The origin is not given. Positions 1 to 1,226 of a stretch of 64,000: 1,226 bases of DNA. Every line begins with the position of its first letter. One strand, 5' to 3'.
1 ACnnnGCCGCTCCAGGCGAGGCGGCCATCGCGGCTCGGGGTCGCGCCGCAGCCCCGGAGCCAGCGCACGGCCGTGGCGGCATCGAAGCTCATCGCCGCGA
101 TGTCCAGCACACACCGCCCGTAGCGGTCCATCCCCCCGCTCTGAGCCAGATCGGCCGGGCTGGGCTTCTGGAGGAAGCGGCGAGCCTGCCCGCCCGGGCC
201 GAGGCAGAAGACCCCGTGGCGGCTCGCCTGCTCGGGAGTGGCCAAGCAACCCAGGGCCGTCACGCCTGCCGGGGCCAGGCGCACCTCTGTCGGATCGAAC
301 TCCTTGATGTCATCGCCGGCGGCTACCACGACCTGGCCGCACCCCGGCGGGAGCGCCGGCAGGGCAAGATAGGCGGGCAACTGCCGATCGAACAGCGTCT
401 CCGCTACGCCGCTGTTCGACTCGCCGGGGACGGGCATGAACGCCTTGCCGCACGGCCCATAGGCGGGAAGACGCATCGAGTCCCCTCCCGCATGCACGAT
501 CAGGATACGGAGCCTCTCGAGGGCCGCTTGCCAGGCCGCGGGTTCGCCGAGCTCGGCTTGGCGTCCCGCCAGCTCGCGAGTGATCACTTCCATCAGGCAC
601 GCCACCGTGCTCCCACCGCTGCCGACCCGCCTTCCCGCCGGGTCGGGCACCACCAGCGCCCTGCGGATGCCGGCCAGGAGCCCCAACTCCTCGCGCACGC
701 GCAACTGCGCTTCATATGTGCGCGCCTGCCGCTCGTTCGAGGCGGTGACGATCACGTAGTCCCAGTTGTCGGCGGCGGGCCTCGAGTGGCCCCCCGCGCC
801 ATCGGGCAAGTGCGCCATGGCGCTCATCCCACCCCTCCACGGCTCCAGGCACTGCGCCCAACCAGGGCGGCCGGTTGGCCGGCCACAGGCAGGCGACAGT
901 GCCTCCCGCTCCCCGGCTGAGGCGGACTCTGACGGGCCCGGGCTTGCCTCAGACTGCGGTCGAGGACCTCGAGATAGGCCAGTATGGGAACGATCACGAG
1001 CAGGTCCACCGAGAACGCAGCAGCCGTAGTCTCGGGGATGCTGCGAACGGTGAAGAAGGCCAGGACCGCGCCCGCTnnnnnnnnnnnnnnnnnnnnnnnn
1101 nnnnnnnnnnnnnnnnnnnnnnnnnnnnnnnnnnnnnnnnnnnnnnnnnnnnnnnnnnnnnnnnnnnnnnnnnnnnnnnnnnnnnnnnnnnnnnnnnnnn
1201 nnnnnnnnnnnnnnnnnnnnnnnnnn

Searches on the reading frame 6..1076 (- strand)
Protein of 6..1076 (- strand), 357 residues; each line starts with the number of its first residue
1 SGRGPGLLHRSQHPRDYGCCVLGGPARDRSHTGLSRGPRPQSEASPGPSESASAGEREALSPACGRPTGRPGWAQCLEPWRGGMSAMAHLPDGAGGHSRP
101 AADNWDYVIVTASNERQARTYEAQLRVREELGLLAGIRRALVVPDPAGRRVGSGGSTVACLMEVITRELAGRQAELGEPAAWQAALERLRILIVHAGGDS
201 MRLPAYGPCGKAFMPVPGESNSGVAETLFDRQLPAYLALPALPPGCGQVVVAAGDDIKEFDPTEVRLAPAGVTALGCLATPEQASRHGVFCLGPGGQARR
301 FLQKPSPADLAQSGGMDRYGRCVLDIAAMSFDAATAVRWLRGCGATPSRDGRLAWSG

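Call 9: search_protein_families(library=pfam, proteins=[window:6-1076:-], max_evalue=0.01)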
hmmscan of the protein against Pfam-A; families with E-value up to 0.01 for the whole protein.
window:6-1076:- (357 aa): 1 family
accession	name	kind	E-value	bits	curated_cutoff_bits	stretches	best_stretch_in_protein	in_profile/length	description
PF07959.18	Fucose_pyrophosphorylase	-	6.5e-27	95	34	1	185-338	3-167/418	Fucose pyrophosphorylase domain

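Call 49: search_protein_families(library=ncbifam, proteins=[window:6-1076:-], max_evalue=0.0001)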
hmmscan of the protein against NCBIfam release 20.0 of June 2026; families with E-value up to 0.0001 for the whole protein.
window:6-1076:- (357 aa): 1 family
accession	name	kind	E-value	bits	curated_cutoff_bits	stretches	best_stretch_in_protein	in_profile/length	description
NF009948.0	PRK13412.1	equivalog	9.9e-29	99.6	721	1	105-340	33-245/974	bifunctional fucokinase/fucose-1-phosphate guanylyltransferase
